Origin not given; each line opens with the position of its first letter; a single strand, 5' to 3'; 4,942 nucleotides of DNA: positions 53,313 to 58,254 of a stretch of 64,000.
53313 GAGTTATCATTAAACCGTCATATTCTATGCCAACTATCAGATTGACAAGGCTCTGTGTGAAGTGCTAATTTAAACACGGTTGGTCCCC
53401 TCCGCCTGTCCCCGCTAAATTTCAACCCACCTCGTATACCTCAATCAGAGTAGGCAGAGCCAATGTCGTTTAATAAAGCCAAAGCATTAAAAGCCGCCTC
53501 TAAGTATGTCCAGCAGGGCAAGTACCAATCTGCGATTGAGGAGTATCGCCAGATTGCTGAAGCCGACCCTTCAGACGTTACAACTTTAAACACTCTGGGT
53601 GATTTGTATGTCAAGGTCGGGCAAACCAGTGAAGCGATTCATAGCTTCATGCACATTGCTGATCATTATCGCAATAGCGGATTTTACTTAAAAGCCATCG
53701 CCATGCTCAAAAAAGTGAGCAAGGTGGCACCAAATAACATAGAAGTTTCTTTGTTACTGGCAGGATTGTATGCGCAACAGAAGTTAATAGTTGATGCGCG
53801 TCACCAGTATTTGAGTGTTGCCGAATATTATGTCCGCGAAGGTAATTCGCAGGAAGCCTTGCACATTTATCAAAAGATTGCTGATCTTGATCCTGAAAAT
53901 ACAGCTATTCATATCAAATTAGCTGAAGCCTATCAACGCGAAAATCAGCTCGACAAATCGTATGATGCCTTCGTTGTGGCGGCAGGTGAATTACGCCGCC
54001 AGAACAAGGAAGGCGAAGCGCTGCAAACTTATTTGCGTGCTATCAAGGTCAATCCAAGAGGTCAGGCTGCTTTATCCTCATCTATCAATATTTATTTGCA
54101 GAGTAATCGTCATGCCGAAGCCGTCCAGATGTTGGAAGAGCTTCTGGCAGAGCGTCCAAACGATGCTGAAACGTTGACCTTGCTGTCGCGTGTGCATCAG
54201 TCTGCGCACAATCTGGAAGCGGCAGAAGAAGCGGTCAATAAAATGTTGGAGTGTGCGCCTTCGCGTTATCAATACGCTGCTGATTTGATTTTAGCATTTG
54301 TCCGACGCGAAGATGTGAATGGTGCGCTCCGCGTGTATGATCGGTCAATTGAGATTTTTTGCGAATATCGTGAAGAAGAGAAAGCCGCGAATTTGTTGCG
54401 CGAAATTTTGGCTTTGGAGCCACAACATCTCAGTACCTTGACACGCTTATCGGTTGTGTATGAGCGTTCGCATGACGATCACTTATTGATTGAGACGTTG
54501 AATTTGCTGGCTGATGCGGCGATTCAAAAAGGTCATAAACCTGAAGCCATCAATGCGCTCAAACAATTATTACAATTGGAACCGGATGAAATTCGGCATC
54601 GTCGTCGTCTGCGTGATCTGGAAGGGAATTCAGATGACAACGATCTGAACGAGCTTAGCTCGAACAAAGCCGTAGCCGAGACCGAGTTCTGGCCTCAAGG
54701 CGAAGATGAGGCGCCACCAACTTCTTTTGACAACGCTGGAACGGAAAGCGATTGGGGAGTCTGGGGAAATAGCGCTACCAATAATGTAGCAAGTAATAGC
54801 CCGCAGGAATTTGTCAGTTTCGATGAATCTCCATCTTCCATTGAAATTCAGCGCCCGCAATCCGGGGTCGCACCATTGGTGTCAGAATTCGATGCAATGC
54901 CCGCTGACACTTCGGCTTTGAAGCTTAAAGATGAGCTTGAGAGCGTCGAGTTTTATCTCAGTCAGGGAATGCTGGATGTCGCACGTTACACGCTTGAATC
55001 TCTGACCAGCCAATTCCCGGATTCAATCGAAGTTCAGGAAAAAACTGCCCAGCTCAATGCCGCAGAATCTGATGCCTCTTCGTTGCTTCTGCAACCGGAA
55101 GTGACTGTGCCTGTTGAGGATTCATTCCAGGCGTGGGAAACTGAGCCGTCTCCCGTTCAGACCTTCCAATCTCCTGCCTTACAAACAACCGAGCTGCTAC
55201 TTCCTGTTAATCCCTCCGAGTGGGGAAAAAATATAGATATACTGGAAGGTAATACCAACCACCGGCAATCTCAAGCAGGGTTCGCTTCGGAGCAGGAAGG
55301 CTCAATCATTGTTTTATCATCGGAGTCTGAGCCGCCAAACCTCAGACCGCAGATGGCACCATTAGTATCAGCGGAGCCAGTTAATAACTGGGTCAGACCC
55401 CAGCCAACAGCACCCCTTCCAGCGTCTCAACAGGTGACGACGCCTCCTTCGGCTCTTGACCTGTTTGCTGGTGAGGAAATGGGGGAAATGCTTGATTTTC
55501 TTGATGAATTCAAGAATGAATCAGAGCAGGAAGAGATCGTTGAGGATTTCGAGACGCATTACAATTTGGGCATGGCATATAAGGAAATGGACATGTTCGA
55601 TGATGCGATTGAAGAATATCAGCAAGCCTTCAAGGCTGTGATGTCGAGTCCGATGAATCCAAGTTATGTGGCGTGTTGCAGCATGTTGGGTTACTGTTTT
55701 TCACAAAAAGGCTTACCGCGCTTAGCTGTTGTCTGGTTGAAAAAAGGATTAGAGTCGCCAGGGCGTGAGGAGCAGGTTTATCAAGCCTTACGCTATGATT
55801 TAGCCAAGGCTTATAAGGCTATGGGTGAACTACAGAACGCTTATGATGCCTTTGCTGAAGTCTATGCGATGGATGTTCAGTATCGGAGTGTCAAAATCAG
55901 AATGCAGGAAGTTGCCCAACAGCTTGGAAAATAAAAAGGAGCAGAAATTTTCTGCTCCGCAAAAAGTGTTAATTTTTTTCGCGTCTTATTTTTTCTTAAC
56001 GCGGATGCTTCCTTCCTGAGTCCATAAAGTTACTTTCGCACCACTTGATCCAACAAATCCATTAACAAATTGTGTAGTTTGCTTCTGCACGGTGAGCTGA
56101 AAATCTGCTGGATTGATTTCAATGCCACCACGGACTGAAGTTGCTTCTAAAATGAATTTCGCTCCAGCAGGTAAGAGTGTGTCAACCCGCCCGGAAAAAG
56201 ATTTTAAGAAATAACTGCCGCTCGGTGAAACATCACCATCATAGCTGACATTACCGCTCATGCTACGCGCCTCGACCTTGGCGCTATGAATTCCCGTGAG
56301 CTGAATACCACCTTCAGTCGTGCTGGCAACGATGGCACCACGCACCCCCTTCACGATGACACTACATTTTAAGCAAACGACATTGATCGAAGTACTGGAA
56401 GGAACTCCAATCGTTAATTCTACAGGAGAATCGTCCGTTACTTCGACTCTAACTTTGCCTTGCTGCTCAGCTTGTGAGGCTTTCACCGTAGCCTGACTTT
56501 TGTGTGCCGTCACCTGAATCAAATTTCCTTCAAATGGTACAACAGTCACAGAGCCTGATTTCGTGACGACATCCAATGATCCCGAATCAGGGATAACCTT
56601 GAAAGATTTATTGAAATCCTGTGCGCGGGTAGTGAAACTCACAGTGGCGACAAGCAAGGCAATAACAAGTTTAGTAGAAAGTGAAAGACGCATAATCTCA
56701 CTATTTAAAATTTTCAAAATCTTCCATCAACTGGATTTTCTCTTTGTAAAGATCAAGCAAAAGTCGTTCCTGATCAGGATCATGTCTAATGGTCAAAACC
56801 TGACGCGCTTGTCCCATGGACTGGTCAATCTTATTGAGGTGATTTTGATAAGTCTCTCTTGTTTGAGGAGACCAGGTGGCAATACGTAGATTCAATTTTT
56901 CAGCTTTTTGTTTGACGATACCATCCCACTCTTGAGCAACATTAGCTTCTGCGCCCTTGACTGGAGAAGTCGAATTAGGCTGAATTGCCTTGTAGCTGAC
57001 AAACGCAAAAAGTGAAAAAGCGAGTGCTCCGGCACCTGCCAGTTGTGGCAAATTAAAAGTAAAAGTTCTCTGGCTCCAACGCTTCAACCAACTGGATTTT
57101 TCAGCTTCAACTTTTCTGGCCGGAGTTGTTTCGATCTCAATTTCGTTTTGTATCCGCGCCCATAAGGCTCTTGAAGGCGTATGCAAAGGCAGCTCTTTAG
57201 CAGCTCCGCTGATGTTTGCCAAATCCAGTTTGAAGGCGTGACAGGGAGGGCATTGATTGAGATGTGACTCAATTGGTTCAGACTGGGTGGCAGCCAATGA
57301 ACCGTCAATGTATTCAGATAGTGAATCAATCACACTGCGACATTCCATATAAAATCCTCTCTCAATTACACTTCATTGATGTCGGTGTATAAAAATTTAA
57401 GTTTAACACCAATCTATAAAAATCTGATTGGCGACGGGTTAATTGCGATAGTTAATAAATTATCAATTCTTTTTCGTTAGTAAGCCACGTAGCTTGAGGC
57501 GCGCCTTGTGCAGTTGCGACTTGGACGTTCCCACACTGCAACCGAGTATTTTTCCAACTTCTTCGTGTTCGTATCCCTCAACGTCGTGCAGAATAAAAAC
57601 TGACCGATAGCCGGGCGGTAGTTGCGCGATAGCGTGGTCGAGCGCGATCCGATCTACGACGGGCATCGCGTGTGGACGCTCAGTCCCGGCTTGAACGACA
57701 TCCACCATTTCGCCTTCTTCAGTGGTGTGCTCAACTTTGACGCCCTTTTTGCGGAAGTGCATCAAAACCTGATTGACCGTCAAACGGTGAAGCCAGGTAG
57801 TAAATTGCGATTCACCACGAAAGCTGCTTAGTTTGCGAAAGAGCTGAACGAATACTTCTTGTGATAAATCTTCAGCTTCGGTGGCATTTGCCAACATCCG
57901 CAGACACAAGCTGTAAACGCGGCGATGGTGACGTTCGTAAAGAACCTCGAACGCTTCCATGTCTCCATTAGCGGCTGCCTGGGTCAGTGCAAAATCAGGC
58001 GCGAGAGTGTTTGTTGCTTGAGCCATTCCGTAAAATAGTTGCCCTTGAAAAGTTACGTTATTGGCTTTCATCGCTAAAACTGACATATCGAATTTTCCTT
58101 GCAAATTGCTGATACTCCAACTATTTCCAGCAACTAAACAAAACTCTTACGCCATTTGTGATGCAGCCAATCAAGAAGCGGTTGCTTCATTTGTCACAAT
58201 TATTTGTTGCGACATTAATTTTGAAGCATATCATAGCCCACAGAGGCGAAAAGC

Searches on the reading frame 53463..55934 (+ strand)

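Call 67: search_protein_families(library=pfam, proteins=[window:53463-55934:+], max_evalue=0.000001)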
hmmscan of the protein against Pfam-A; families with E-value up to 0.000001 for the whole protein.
window:53463-55934:+ (823 aa): 18 families
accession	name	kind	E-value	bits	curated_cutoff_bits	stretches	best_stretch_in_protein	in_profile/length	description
PF14559.12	TPR_19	-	1.5e-40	137.8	25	1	212-271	2-63/68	Tetratricopeptide repeat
PF13428.12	TPR_14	-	4.1e-33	110.9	23.5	0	116-156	4-44/44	Tetratricopeptide repeat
PF07719.23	TPR_2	-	4.5e-31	104.8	27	0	697-724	2-29/34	Tetratricopeptide repeat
PF13432.12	TPR_16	-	1.7e-26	92.7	32.7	0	177-235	7-65/65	Tetratricopeptide repeat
PF13181.12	TPR_8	-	2.5e-24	83.7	25.7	0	697-724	2-29/34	Tetratricopeptide repeat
PF13414.12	TPR_11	-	6.5e-24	83.8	26.8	0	14-53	3-42/42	TPR repeat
PF13424.12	TPR_12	-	4.4e-22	78.5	30.1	0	697-764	4-73/77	Tetratricopeptide repeat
PF00515.34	TPR_1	-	4.5e-21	74.2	27.8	0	697-722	2-27/34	Tetratricopeptide repeat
PF13431.12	TPR_17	-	7.8e-14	51.2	24.4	0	28-59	2-33/34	Tetratricopeptide repeat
PF13174.12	TPR_6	-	2e-13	50.4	26.3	0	699-722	3-26/33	Tetratricopeptide repeat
PF13176.12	TPR_7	-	1.4e-12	47.1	27.9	0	209-235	7-35/36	Tetratricopeptide repeat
PF25064.1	ARM_TT21_5th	-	6.8e-11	42.9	27.8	0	16-68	12-64/117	TT21 fifth ARM repeats domain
PF23914.1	TPR_CcmH_CycH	-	1.4e-10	41.7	42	0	180-267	63-153/158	Cytochrome c-type biogenesis protein H TPR domain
PF12895.13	ANAPC3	-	4.3e-10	40.2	27.2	0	116-169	27-78/82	Anaphase-promoting complex, cyclosome, subunit 3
PF20225.4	DUF6584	-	6.9e-10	39.7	27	0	350-386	10-46/171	Family of unknown function (DUF6584)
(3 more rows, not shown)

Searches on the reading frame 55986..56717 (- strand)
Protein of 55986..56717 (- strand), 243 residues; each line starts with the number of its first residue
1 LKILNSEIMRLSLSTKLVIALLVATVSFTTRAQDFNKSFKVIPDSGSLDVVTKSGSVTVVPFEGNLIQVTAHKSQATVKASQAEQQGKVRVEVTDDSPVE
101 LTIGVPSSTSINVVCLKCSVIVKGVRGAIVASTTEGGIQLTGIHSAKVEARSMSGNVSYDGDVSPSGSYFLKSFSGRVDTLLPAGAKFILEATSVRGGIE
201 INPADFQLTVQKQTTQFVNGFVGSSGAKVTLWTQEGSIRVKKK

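Call 67: search_protein_families(library=pfam, proteins=[window:55986-56717:-], max_evalue=0.000001)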
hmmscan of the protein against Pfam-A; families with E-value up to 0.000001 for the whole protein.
window:55986-56717:- (243 aa): 1 family
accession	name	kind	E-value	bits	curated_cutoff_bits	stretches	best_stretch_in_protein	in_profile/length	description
PF13349.12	DUF4097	-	5.5e-10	39.5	22.9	1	132-240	142-246/247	Toastrack DUF4097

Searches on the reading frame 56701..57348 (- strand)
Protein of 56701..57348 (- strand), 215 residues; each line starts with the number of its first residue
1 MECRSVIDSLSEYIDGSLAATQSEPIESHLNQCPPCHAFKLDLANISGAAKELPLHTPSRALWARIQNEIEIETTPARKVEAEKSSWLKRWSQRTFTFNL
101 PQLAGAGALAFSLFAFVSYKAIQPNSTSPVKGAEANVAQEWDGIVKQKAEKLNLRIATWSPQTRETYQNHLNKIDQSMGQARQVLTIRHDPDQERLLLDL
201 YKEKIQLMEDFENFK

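Call 67: search_protein_families(library=pfam, proteins=[window:56701-57348:-], max_evalue=0.000001)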
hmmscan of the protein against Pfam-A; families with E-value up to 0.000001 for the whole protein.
window:56701-57348:- (215 aa): 1 family
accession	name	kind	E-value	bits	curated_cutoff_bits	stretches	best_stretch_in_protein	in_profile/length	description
PF13490.11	zf-HC2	-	2.5e-08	34.3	22.2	1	3-37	1-35/35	Putative zinc-finger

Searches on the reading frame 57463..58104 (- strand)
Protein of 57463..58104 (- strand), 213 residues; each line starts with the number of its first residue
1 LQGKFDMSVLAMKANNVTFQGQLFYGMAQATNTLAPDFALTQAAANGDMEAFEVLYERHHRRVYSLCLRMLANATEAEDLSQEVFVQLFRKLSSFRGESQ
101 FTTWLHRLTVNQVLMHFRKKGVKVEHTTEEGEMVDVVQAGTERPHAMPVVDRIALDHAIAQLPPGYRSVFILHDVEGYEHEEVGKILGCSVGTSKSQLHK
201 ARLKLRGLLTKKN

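Call 67: search_protein_families(library=pfam, proteins=[window:57463-58104:-], max_evalue=0.000001)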
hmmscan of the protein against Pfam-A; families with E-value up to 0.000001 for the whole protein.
window:57463-58104:- (213 aa): 3 families
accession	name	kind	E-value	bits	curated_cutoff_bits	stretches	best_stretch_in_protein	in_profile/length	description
PF04542.20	Sigma70_r2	-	3e-19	69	24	1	55-121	1-69/71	Sigma-70 region 2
PF08281.18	Sigma70_r4_2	-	3.1e-18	65.6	25.7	1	154-205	3-54/54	Sigma-70, region 4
PF04545.22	Sigma70_r4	-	6e-09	35.7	24.1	1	158-206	1-49/50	Sigma-70, region 4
